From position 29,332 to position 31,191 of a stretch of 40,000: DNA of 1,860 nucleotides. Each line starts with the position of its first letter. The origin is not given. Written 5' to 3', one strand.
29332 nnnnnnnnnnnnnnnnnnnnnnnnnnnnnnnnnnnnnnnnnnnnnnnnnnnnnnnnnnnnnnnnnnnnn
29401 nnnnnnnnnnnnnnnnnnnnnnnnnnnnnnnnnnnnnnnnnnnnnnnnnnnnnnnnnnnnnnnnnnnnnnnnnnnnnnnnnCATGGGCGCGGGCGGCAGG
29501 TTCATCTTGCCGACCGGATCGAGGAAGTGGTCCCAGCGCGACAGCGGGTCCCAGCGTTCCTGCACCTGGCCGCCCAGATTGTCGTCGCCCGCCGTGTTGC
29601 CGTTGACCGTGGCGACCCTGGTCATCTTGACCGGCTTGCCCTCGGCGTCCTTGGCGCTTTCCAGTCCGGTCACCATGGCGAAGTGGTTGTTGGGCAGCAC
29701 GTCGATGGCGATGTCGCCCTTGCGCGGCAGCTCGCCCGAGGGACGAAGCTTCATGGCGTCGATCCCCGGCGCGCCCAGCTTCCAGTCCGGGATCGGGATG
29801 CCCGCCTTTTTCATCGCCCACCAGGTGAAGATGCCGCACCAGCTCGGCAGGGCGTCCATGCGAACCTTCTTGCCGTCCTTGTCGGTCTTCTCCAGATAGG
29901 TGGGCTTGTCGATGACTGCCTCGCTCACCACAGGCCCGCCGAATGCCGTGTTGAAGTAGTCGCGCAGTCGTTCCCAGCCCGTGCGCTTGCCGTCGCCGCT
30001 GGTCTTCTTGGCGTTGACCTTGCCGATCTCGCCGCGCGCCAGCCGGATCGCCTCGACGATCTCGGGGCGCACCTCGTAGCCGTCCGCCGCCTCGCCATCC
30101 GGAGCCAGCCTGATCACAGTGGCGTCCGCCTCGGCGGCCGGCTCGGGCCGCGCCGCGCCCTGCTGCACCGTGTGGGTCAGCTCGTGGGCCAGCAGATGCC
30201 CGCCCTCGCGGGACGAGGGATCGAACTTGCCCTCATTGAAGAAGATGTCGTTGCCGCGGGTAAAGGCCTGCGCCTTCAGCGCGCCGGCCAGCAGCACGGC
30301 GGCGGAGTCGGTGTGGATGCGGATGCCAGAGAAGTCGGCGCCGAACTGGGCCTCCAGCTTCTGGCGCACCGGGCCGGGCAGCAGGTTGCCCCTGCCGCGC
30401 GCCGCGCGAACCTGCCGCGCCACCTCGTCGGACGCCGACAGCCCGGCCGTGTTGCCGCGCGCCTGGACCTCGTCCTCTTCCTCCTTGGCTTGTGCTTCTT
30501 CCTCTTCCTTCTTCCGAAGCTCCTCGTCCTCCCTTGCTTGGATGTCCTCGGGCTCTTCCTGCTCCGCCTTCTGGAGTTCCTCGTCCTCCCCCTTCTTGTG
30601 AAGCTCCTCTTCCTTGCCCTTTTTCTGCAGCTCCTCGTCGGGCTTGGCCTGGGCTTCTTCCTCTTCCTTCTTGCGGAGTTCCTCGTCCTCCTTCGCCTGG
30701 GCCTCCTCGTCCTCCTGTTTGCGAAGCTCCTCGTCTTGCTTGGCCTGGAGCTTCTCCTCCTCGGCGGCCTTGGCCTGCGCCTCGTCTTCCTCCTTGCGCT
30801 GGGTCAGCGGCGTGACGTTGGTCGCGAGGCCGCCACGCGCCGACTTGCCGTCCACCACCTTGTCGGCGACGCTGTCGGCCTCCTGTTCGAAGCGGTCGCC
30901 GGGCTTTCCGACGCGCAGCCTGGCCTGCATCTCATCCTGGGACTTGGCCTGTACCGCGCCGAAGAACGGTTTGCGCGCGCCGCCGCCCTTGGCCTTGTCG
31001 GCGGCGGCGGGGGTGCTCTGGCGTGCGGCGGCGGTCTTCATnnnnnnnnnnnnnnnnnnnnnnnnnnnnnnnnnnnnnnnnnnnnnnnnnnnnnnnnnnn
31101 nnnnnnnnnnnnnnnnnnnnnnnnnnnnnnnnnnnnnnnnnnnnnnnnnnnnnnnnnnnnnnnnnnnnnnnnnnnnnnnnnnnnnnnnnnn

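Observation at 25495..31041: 1848-aa DUF4157 multidomain protein: a candidate multi-warhead eCIS cargo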

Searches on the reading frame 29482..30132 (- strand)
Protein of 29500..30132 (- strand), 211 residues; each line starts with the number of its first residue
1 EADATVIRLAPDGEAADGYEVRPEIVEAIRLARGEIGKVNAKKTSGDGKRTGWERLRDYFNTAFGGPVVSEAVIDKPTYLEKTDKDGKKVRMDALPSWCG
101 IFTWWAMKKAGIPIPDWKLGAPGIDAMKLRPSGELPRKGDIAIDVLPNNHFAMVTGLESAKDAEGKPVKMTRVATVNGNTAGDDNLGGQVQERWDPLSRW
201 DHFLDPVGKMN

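Call 20: search_protein_families(library=pfam, proteins=[window:29500-30132:-], max_evalue=10)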
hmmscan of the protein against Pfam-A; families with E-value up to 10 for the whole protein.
seq(211 aa): 0 families

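Call 23: find_homologous_proteins(query=window:29500-30132:-, max_evalue=0.001)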
Query seq(211 aa): 316 candidates shared short words with the query, none scored E <= 0.001.

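Call 24: search_solved_structures(query=window:29500-30132:-, max_evalue=10, show_alignments=3)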
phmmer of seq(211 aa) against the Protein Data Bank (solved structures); distinct sequences matched with E-value up to 10: 1.
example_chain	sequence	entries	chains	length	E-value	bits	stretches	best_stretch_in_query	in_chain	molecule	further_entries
1vk1_A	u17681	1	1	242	0.051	16.5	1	88-163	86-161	Conserved hypothetical protein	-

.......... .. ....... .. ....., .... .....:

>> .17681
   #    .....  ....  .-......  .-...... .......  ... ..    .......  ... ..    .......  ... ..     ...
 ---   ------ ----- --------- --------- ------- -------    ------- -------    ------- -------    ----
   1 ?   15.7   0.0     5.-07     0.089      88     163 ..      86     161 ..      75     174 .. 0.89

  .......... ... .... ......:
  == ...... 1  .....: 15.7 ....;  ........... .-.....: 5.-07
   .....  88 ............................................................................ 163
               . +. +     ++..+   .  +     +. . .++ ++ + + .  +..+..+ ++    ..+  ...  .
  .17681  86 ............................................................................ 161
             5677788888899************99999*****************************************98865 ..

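Call 36: find_homologous_proteins(query=A2, max_evalue=0.01)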
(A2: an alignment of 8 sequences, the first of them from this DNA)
Query A2 (8 sequences) (216 aa, profile of the alignment): 18 proteins with E <= 0.01 among 8000 candidates.
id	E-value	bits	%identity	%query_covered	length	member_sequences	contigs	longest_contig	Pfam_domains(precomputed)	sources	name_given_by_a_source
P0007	5.4e-24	103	47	53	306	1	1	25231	PF05257.23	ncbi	-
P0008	3.2e-16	77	35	84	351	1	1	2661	PF01471.24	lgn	-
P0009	1.8e-13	68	31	89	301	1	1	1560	-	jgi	jgi:hypothetical protein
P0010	1.6e-12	65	44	46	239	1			-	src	-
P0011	1.1e-10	59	35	82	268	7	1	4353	PF01471.24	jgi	-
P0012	8.2e-10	57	34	74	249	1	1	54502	PF01471.24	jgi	jgi:peptidoglycan hydrolase-like protein with peptidoglycan-binding domain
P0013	1.9e-9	55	32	74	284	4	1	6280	PF01471.24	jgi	jgi:peptidoglycan hydrolase-like protein with peptidoglycan-binding domain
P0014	2.2e-8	52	37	43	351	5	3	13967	-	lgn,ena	-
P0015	1.6e-6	46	25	77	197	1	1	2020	-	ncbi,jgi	-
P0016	5.3e-6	44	27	77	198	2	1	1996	-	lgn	-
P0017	6.5e-6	44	31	83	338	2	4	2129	-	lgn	-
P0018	8.3e-6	43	29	79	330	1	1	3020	-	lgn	-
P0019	8.5e-6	43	28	82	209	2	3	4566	-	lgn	-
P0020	2.0e-5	42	32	57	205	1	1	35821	-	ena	-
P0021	4.6e-5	41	44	27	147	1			-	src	-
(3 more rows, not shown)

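Call 38: search_protein_families(library=pfam, alignment_id=A3, max_evalue=1)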
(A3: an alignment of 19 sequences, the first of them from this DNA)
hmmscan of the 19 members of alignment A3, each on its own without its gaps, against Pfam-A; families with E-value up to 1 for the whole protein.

A. member 1, seq(216 aa): 0 families

B. families by the number of members that match (of 19 scanned): 9 families
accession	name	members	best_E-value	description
PF01471.23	PG_binding_1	4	1.1e-14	Putative peptidoglycan binding domain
PF09374.15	PG_binding_3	4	0.0013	Predicted Peptidoglycan domain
PF08823.16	PG_binding_2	1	0.0014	Putative peptidoglycan binding domain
PF05257.22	CHAP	1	0.036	CHAP domain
PF13699.11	eCIS_core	1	0.037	eCIS core domain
PF23139.1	OB_YrrC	1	0.11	ATP-dependent DNA helicase YrrC, OB-fold domain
PF21785.3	Bflower_2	1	0.11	5-fold beta-flower protein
PF02010.21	REJ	1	0.22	REJ domain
PF02737.24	3HCDH_N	1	0.31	3-hydroxyacyl-CoA dehydrogenase, NAD binding domain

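Call 40: search_solved_structures(query=A3, max_evalue=10, show_alignments=3)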
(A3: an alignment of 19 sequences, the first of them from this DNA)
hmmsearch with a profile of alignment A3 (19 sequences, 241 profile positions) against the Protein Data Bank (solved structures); distinct sequences matched with E-value up to 10: 7.
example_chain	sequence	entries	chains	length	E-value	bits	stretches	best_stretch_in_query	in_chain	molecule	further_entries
3ujj_H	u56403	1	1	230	0.73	12.8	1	89-139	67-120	Fab region of the heavy chain of anti-HIV-1 V3 monoclonal antibody 4025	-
6c74_A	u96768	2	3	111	0.74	12.8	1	68-117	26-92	CMRF35-like molecule-1 | CMRF35-like molecule 1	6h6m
6e47_F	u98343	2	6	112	0.76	12.7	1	68-117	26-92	CMRF35-like molecule 1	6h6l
1zox_A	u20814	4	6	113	0.77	12.7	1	68-117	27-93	CLM-1 | CD300 antigen-like family member F | CMRF35-like molecule 1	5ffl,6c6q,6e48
2bye_A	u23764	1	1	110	0.89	12.5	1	166-207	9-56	PHOSPHOLIPASE C, EPSILON 1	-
6aaa_A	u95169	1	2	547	1.5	11.7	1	145-174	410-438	Blue-shifted Luciferase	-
2pz9_A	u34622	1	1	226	1.9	11.5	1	33-79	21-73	Putative regulatory protein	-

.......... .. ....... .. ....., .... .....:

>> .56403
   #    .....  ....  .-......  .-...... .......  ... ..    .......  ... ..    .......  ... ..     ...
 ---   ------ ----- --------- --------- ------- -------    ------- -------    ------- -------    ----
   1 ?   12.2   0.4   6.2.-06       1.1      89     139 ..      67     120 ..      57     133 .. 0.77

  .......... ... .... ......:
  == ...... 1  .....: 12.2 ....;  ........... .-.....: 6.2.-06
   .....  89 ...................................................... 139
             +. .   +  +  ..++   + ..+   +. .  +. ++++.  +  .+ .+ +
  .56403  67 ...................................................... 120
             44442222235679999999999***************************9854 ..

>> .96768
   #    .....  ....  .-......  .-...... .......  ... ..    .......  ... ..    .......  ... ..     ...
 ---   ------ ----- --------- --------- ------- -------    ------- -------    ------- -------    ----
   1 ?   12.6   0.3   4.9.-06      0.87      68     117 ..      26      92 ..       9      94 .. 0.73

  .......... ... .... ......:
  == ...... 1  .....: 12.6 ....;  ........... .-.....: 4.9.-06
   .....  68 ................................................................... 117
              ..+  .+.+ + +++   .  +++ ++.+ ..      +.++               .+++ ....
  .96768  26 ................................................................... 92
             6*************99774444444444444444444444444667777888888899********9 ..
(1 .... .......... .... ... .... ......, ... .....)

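Call 44: predict_structure(alignment_id=A3)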
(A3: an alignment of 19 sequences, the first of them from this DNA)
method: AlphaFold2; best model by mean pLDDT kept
length: 216 residues; sequences in the alignment: 19
mean_pLDDT: 79.5   pTM: 0.78
mean pLDDT of the five models: 79.5, 79.2, 76.2, 75.9, 75.6
residues with pLDDT >= 90: 81; 70-90: 79; 50-70: 39; < 50: 17
segments of 3 or more residues with pLDDT < 50: 1-13
pLDDT, mean of each block of 10 residues (from residue 1): 42 59 94 90 78 89 82 57 74 67 95 84 83 91 84 91 83 88 70 93 86 62
secondary structure, 60 per line:
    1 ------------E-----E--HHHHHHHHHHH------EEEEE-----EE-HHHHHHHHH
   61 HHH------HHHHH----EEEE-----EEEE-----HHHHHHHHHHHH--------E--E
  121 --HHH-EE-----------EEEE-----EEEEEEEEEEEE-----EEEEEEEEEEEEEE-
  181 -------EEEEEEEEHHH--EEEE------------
elements in order: H22-32 E39-43 H52-63 H70-74 E79-82 E88-91 H97-108 E140-143 E149-160 E166-179 E188-195 E201-204

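Call 46: fold_search(model_id=the predicted structure, library=pdb)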
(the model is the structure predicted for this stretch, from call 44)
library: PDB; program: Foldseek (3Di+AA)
matches with E <= 10: 496; with E <= 0.001: 0
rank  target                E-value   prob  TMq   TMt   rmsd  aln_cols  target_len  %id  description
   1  3i86_B                1.8e-03  1.00  0.39  0.58   7.9       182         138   13  Crystal structure of the P60 Domain from M. avium subspecies paratuberculosis antigen MAP1204 (released 2010-07-21)
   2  3i86_A                2.6e-03  1.00  0.39  0.58   7.9       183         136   14  Crystal structure of the P60 Domain from M. avium subspecies paratuberculosis antigen MAP1204 (released 2010-07-21)
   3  7cfl_B                1.1e-02  0.99  0.38  0.62   5.6       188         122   14  X-ray structure of autolysin Acd24020 catalytic domain from Clostridium difficile (released 2020-11-25)
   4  3pbi                  1.7e-02  0.99  0.38  0.41   7.9       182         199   15  Structure of the peptidoglycan hydrolase RipB (Rv1478) from Mycobacterium tuberculosis at 1.6 resolution (released 2011-08-31)
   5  4ct3_E                2.1e-02  0.87  0.34  0.43   8.3       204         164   13  Methylmercury chloride derivative structure of the lytic CHAPK domain of the endolysin LysK from Staphylococcus aureus (released 2014-08-06)
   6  8v3w_H                3.0e-02  0.98  0.38  0.16   5.8       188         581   11  CryoEM Structure of Diffocin - precontracted - Baseplate - focused refinement on triplex region (released 2024-08-28)
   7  8fkz_LE               3.0e-02  0.97  0.19  0.37   4.8        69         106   16  Human nucleolar pre-60S ribosomal subunit (State G) (released 2023-07-12)
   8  6ist_C                3.0e-02  0.87  0.33  0.34  10.7       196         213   11  Crystal structure of a wild type endolysin LysIME-EF1 (released 2019-11-20)
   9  4csh_A                3.2e-02  0.84  0.35  0.43   8.1       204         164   13  Native structure of the lytic CHAPK domain of the endolysin LysK from Staphylococcus aureus bacteriophage K (released 2014-08-06)
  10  3gt2                  3.9e-02  0.96  0.37  0.55   8.8       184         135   12  Crystal Structure of the P60 Domain from M. avium paratuberculosis Antigen MAP1272c (released 2010-04-07)
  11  4lj1                  3.9e-02  0.94  0.36  0.54   9.3       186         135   11  RipD (Rv1566c) from Mycobacterium tuberculosis: a non-catalytic NlpC/p60 domain protein with two penta-peptide repeat un (released 2013-11-06)
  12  4olk_B                4.1e-02  0.77  0.33  0.42  10.7       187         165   15  The CHAP domain of LysGH15 (released 2014-05-28)
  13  4jxb_A                4.6e-02  0.94  0.36  0.56   9.6       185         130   11  RipD (Rv1566c) from Mycobacterium tuberculosis: a non-catalytic NlpC/p60 domain protein, adaptation to peptidoglycan-b (released 2013-10-30)
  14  4jxb_B                4.9e-02  0.94  0.37  0.57   9.6       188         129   11  RipD (Rv1566c) from Mycobacterium tuberculosis: a non-catalytic NlpC/p60 domain protein, adaptation to peptidoglycan-b (released 2013-10-30)
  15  9ubf_A                5.3e-02  0.84  0.32  0.52  12.7       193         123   11  X-ray structure of Clostridioides difficile autolysin Acd33800 catalytic domain (released 2025-10-15)
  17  4olk_A                6.7e-02  0.66  0.33  0.41  10.2       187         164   16  The CHAP domain of LysGH15 (released 2014-05-28)
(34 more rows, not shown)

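Call 74: fold_search(model_id=the predicted structure, library=viral)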
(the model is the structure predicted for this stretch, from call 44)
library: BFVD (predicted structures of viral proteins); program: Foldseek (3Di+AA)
matches with E <= 10: 925; with E <= 0.001: 7
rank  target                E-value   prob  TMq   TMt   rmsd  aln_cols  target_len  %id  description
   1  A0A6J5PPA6            6.4e-06  1.00  0.49  0.52   4.5       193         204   18  Endopeptidase, NLPC/P60 domain containing protein [uncultured Caudovirales phage]
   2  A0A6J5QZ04            9.2e-06  1.00  0.47  0.42   5.4       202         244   18  CHAP domain containing protein [uncultured Caudovirales phage]
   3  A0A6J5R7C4            5.4e-05  1.00  0.45  0.43   6.1       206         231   17  Peptidoglycan binding-like [uncultured Caudovirales phage]
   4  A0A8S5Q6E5            9.4e-05  1.00  0.42  0.24   9.5       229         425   15  PlyB like endolysin [Siphoviridae sp. ctf8W5]
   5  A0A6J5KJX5            1.1e-04  1.00  0.46  0.61   5.2       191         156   18  Endopeptidase, NLPC/P60 domain containing protein [uncultured Caudovirales phage]
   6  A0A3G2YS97            1.5e-04  1.00  0.48  0.19   5.7       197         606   19  Putative baseplate hub subunit and tail lysozyme [Serratia phage vB_SmaA_3M]
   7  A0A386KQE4            5.3e-04  1.00  0.47  0.42   7.2       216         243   18  Long tail fiber proximal subunit [Caulobacter phage Kronos]
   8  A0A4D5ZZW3            1.2e-03  0.99  0.36  0.34   8.2       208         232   13  (no name in the UniProt tables at hand)
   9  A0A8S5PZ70            1.5e-03  1.00  0.41  0.19   9.1       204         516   14  Lysozyme [Podoviridae sp. ctack17]
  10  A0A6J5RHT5            4.0e-03  0.99  0.47  0.41  11.3       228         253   14  CHAP domain containing protein [uncultured Caudovirales phage]
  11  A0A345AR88            4.8e-03  0.99  0.29  0.25  11.5       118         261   15  (no name in the UniProt tables at hand)
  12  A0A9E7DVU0            6.9e-03  0.97  0.35  0.32  10.8       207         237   12  (no name in the UniProt tables at hand)
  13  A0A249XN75            7.8e-03  1.00  0.27  0.14   4.9        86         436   21  Lysin A, L-Ala-D-Glu peptidase domain [Arthrobacter phage GurgleFerb]
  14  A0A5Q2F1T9            1.1e-02  0.98  0.23  0.57   5.5        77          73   14  Uncharacterized protein [Gordonia phage Sixama]
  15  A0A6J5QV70            1.7e-02  0.94  0.34  0.35  11.4       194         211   14  Endopeptidase, NLPC/P60 domain containing protein [uncultured Caudovirales phage]
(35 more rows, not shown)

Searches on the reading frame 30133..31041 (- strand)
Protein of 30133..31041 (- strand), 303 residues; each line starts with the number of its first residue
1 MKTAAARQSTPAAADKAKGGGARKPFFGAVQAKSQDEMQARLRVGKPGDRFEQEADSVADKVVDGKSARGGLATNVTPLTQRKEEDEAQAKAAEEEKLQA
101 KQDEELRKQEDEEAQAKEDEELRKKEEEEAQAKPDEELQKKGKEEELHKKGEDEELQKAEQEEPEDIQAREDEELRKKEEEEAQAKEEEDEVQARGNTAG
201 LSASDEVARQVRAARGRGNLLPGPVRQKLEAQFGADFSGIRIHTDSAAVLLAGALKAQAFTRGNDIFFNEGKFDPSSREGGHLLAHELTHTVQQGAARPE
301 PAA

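Call 20: search_protein_families(library=pfam, proteins=[window:30133-31041:-], max_evalue=10)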
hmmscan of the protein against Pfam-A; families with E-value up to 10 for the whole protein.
seq(303 aa): 3 families
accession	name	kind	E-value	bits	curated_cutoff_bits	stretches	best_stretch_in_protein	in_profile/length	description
PF13699.11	eCIS_core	-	7e-31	106.7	22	1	221-297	2-78/79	eCIS core domain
PF05477.16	SURF2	-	4.9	7.1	25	1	83-189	115-224/242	Surfeit locus protein 2 (SURF2)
PF15273.11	NHS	-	9.2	4.5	27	1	30-195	1050-1219/1485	NHS-like protein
